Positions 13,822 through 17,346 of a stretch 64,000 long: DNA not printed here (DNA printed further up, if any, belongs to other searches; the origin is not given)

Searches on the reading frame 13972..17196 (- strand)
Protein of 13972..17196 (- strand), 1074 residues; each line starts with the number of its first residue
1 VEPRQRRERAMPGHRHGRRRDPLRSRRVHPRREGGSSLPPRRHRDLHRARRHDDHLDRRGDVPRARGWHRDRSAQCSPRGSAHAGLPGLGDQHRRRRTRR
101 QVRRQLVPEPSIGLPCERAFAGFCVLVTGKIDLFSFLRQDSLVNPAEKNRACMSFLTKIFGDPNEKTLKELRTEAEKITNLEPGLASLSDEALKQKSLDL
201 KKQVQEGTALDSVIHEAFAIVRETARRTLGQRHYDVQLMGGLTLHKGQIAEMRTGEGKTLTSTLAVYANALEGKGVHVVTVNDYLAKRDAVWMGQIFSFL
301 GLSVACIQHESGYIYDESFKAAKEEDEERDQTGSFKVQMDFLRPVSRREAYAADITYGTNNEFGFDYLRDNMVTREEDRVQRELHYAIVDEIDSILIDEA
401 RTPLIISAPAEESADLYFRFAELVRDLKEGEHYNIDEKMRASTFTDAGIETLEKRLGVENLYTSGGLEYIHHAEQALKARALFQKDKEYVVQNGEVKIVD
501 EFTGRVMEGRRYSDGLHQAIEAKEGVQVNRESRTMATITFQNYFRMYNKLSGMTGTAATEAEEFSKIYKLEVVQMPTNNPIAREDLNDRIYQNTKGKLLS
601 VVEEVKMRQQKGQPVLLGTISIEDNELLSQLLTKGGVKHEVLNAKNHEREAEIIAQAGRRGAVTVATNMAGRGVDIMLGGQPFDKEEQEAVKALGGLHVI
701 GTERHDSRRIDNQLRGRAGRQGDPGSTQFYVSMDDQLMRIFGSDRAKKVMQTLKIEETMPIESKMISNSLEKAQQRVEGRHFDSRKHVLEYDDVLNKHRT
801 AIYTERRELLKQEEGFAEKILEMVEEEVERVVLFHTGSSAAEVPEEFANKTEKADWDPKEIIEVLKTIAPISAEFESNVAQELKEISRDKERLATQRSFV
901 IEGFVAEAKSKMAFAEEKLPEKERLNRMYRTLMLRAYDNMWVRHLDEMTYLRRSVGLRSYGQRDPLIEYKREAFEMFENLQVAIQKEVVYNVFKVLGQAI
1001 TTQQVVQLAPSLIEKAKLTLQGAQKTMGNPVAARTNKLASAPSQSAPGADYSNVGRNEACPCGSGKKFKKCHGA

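Call 17: search_protein_families(library=pfam, proteins=[window:13972-17196:-], max_evalue=0.001)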
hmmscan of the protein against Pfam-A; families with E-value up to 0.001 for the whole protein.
window:13972-17196:- (1074 aa): 5 families
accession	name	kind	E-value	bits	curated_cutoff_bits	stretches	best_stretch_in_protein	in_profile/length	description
PF07517.20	SecA_DEAD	-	4.1e-125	417.3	24.6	1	157-565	2-290/290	SecA DEAD-like domain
PF21090.3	P-loop_SecA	-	2.5e-79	266.1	27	2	580-682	1-103/205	SecA P-loop domain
PF07516.18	SecA_SW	-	9.9e-56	189.4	26.7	1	760-995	1-199/200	SecA Wing and Scaffold domain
PF01043.26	SecA_PP_bind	-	3.1e-41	140.8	23.5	1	413-521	2-110/110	SecA preprotein cross-linking domain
PF02810.21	SEC-C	-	8.1e-10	38.8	20.4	1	1056-1073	1-18/19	SEC-C motif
